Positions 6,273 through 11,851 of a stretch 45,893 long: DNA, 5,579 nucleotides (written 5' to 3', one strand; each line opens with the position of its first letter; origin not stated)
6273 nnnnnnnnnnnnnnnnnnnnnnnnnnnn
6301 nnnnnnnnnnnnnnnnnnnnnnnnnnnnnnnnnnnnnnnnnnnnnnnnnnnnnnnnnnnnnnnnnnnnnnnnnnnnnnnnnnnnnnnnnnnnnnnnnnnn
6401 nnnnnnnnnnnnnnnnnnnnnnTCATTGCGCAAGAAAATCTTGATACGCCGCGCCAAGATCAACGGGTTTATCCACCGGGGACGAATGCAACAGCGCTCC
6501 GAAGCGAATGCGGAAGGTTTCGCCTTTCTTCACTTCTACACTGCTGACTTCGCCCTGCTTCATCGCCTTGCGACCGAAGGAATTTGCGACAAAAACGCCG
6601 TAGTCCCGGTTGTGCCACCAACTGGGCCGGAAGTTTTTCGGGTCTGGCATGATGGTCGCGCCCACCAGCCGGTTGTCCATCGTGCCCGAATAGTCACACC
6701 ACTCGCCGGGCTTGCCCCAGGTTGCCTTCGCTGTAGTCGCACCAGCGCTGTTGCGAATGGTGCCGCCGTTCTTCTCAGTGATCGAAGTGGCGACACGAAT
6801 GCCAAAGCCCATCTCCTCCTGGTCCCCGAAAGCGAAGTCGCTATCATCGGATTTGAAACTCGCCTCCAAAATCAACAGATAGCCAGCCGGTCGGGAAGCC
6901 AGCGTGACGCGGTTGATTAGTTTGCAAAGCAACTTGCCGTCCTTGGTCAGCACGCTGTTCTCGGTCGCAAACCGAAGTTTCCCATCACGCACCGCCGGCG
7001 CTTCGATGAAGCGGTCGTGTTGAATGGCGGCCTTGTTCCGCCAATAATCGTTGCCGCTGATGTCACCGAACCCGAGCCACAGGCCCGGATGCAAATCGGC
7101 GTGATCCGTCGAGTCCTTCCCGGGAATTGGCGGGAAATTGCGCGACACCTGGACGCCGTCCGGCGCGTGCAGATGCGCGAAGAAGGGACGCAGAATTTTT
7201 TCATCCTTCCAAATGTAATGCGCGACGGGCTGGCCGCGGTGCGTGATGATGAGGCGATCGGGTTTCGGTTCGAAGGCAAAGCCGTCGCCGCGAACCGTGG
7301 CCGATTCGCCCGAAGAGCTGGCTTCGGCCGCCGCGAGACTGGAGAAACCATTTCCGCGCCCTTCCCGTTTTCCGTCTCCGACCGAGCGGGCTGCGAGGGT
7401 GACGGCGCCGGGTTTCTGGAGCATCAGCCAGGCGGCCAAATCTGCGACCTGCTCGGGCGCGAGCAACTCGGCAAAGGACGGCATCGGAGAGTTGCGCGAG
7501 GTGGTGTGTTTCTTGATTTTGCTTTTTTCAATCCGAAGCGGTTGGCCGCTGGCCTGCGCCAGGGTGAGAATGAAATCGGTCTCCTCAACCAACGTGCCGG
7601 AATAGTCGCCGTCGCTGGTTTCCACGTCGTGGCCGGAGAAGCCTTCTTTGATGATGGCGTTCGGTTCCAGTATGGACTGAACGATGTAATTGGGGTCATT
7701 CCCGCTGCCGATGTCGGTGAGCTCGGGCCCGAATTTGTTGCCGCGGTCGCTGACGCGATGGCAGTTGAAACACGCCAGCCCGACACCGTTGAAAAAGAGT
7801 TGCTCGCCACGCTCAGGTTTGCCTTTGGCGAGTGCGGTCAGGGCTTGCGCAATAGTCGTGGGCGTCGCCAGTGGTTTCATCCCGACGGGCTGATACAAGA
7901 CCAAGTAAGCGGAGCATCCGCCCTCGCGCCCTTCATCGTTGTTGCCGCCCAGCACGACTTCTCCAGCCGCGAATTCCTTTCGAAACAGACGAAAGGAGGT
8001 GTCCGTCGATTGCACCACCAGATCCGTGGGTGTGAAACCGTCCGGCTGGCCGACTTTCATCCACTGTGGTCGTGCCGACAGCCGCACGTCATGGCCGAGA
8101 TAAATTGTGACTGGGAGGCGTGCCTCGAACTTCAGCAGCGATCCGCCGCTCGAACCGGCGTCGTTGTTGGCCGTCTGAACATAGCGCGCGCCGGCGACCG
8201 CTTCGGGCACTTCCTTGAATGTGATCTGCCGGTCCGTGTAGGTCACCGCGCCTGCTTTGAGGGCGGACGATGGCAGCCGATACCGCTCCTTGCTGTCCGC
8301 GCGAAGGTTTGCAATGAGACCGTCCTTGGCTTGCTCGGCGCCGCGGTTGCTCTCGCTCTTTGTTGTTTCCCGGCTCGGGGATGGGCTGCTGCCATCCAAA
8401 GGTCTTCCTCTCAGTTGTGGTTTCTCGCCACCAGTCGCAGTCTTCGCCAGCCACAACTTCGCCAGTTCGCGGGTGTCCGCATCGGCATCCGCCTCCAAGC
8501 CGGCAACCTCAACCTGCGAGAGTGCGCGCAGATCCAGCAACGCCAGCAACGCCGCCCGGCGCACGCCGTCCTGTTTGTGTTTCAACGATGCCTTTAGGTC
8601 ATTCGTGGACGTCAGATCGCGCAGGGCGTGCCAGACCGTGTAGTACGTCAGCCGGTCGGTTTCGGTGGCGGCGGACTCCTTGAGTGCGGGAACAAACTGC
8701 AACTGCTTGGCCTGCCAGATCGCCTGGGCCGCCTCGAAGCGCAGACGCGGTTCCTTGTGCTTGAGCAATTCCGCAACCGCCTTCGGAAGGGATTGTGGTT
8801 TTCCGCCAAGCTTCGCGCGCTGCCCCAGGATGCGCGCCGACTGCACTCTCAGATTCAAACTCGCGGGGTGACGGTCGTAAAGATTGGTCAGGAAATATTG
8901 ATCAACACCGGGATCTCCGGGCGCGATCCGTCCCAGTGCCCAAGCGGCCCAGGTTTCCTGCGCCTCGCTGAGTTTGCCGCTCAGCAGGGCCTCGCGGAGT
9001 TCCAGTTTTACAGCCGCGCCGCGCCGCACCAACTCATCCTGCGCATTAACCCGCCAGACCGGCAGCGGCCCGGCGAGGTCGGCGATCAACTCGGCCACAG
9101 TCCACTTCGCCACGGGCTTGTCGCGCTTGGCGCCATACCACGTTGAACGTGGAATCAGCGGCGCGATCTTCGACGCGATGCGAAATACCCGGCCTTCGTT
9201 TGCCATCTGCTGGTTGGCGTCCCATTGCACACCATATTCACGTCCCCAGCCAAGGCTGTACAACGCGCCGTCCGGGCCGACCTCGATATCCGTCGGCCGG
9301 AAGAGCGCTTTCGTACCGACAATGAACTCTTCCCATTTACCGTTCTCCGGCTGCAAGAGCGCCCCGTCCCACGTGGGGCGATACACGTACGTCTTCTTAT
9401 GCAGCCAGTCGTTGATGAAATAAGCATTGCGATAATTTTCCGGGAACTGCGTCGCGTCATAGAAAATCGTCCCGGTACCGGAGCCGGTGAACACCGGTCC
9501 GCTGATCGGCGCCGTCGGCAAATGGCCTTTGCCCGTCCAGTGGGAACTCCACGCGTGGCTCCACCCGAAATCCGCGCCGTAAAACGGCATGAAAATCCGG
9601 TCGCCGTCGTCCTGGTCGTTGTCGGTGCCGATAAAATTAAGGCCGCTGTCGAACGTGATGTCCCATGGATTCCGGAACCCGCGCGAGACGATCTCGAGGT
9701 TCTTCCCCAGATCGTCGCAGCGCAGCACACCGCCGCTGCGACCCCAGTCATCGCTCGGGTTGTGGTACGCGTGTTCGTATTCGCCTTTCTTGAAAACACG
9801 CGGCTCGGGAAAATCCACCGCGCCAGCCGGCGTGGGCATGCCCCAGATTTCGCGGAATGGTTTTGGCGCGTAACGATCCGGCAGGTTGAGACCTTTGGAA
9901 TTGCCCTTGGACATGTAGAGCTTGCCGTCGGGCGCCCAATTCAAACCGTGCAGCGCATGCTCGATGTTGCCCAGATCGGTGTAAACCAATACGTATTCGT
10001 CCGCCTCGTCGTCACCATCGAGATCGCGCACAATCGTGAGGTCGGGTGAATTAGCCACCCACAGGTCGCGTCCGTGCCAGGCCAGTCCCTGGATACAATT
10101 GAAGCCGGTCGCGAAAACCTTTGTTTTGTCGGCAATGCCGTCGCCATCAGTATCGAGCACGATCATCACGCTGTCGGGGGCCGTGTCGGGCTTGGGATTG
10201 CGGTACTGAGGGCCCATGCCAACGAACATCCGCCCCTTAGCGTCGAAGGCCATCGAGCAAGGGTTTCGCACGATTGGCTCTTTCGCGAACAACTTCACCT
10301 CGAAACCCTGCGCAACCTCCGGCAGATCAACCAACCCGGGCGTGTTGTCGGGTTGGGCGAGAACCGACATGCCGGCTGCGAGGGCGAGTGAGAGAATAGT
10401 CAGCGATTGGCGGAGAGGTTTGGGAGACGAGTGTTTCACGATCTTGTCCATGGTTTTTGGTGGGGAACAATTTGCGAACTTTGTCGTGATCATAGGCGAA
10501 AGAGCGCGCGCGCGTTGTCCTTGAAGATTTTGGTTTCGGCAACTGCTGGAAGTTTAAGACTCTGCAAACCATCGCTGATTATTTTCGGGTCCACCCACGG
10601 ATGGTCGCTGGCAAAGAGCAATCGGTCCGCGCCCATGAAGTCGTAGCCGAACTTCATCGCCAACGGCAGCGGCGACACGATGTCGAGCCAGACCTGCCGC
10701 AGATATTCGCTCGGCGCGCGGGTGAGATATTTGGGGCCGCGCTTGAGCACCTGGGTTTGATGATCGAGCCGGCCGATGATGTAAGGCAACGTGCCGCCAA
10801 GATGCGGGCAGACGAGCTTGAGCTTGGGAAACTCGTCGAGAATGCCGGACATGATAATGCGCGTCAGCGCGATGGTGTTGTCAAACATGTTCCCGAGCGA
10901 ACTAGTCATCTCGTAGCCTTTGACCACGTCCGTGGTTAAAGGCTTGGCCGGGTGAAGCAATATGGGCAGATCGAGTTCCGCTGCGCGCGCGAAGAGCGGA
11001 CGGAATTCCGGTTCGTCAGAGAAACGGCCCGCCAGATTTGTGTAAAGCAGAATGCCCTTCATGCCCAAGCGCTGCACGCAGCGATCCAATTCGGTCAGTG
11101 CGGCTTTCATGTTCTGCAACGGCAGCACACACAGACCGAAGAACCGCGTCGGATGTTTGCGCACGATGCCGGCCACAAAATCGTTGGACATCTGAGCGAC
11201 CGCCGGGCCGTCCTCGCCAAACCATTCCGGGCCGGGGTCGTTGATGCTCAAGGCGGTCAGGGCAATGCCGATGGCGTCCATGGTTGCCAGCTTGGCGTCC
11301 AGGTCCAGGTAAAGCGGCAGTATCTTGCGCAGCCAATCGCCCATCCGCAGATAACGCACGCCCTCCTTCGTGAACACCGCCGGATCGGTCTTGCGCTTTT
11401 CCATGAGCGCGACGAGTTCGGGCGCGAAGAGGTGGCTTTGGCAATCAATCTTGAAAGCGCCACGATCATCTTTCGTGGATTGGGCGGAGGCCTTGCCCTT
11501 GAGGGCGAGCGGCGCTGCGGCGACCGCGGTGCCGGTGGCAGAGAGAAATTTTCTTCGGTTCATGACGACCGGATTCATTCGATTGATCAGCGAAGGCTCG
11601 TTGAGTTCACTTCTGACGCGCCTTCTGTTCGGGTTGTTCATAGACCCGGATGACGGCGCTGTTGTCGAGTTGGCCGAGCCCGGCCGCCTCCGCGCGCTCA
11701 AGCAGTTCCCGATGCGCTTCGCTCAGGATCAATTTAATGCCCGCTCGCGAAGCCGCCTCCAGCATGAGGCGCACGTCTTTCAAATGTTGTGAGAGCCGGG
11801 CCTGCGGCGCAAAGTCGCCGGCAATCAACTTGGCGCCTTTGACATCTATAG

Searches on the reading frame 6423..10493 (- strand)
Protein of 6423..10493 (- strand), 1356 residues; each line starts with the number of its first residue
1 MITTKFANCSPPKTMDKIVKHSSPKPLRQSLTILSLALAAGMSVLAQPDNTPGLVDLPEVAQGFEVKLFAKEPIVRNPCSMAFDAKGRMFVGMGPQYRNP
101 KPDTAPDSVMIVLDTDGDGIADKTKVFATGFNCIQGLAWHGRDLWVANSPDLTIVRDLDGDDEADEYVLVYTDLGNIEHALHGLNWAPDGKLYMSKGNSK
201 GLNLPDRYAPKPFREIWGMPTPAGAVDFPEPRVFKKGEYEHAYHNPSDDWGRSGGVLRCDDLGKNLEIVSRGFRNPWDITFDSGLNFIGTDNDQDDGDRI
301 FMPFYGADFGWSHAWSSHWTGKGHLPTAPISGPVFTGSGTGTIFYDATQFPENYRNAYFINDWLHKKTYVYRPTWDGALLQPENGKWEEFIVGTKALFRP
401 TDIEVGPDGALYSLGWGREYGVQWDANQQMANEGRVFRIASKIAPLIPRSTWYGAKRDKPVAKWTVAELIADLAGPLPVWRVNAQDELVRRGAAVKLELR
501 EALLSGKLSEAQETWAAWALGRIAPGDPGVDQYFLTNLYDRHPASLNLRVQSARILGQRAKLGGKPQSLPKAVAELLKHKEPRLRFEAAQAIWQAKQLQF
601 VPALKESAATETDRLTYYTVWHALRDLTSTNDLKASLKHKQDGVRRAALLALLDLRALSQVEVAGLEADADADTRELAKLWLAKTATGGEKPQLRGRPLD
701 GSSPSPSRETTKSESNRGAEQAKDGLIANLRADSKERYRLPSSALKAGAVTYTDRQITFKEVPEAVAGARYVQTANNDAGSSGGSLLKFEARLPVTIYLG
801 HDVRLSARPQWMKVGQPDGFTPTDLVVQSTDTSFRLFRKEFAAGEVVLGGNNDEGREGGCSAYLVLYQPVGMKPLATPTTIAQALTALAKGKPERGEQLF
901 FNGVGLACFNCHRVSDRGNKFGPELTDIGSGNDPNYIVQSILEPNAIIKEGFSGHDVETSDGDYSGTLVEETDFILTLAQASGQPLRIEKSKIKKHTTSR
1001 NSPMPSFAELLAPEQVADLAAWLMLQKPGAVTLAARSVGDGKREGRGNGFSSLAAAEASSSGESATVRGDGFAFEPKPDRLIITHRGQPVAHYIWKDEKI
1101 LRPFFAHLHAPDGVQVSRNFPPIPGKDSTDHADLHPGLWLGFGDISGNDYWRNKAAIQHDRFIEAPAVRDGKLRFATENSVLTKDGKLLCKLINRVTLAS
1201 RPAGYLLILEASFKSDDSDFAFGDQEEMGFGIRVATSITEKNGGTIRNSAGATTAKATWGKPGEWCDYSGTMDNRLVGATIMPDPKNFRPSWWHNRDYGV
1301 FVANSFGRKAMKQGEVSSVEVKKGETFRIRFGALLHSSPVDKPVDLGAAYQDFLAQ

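Call 44: search_protein_families(library=pfam, proteins=[window:6423-10493:-])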
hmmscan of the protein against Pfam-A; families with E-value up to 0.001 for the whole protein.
window:6423-10493:- (1356 aa): 4 families
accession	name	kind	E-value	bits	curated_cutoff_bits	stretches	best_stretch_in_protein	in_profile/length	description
PF23500.1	DUF7133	-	1.6e-43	149.9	27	2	59-201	10-155/385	Domain of unknown function (DUF7133)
PF14100.11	DUF6807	-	7.6e-36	124.5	27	1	1083-1341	4-261/270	Family of unknown function (DUF6807)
PF13646.12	HEAT_2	-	7.9e-07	29.7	27.7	2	571-652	3-87/88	HEAT repeats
PF00034.26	Cytochrom_C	-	3.5e-06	28.7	21.3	0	894-1024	2-87/90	Cytochrome c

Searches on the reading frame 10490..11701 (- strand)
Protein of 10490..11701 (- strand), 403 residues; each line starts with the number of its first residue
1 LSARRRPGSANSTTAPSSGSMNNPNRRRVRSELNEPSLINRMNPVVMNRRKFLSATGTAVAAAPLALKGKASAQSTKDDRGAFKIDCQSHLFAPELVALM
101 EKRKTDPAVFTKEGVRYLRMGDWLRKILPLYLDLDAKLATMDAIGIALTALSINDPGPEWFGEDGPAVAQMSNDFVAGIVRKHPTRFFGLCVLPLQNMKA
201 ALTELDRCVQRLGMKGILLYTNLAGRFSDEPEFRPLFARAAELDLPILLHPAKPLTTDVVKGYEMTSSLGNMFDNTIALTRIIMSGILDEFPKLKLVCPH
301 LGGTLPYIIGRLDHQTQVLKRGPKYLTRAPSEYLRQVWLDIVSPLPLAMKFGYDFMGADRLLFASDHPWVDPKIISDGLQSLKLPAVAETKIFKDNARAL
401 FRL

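Call 44: search_protein_families(library=pfam, proteins=[window:10490-11701:-])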
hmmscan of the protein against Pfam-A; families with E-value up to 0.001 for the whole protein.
window:10490-11701:- (403 aa): 1 family
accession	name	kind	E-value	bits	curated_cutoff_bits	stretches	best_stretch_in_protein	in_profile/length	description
PF04909.20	Amidohydro_2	-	3.2e-33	116.2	26.4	1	85-403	1-289/289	Amidohydrolase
